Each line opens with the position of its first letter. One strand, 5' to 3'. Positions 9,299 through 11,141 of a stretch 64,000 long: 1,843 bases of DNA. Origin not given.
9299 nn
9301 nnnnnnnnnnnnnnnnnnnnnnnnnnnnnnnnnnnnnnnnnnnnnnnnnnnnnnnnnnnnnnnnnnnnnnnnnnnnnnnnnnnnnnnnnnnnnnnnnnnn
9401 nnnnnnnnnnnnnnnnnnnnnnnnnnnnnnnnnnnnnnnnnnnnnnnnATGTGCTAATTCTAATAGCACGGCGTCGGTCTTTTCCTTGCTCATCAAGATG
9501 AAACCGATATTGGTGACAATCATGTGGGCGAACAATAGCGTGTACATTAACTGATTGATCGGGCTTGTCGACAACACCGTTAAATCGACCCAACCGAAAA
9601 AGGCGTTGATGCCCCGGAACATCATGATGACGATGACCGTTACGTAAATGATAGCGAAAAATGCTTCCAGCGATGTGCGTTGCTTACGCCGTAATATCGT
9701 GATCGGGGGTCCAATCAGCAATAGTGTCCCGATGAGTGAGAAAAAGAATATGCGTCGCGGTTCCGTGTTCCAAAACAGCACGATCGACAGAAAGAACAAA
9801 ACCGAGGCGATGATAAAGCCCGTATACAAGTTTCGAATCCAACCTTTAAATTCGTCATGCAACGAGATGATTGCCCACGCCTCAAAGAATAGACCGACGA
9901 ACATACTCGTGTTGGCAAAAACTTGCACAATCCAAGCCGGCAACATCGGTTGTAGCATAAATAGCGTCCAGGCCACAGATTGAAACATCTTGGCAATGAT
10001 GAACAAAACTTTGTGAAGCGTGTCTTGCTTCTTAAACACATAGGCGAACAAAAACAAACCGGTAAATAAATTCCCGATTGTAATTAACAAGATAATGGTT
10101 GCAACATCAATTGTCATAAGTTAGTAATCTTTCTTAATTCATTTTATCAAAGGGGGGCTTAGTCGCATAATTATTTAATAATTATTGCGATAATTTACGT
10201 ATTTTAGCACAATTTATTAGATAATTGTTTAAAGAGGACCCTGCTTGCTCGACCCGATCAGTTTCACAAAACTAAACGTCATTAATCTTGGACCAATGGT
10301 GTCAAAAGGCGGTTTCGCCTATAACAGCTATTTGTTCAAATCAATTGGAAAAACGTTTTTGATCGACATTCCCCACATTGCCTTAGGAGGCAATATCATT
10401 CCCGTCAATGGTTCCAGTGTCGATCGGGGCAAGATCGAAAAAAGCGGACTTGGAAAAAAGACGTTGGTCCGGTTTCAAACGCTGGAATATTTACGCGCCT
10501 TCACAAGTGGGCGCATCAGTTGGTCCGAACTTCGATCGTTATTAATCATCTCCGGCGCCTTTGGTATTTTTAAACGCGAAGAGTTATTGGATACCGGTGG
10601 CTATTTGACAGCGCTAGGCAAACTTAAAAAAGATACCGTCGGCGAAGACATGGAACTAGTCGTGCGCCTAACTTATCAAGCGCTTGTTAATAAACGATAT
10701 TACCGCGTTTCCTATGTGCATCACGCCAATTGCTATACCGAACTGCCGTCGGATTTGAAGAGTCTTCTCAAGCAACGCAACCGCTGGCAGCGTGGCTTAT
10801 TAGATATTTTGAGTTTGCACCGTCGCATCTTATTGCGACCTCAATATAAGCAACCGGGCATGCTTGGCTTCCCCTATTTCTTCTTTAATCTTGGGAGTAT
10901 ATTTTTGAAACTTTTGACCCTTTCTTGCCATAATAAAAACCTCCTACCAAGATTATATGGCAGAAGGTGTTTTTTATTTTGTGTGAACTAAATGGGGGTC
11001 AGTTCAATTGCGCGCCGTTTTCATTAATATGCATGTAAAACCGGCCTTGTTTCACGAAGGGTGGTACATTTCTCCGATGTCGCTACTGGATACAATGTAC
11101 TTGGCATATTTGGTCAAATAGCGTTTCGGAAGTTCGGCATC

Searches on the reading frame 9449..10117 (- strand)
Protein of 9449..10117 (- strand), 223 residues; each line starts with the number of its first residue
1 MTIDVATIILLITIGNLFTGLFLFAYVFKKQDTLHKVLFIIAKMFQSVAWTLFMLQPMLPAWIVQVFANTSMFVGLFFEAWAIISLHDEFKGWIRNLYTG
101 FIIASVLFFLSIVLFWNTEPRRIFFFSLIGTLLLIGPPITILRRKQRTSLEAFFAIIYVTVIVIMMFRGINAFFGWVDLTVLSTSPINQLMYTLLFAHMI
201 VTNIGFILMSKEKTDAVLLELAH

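Call 75: find_homologous_proteins(query=window:9449-10117:-, max_evalue=0.001)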
Query seq(223 aa) (223 aa): 4 proteins with E <= 0.001 among 753 candidates.
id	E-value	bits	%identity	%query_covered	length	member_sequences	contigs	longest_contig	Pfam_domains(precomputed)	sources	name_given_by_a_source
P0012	3.4e-134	463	100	100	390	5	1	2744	PF00990.27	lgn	-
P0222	3.5e-91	323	85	81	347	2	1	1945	PF00990.27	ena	-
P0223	8.8e-87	308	65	100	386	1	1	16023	PF00990.27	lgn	-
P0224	1.4e-52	197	48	93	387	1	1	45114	PF00990.27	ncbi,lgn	-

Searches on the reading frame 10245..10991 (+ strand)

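Call 3: search_protein_families(library=pfam, proteins=[window:10245-10991:+], max_evalue=0.1)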
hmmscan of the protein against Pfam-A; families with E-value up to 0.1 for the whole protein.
window:10245-10991:+ (248 aa): 3 families
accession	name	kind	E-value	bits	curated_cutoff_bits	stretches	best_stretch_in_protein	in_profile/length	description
PF13632.12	Glyco_trans_2_3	-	9e-10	39.1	27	1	74-213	44-169/198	Glycosyl transferase family group 2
PF13641.12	Glyco_tranf_2_3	-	1.4e-06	28.9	27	1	77-184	135-230/230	Glycosyltransferase like family 2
PF03142.21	Chitin_synth_2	-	0.029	13.4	27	1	147-182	336-371/527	Chitin synthase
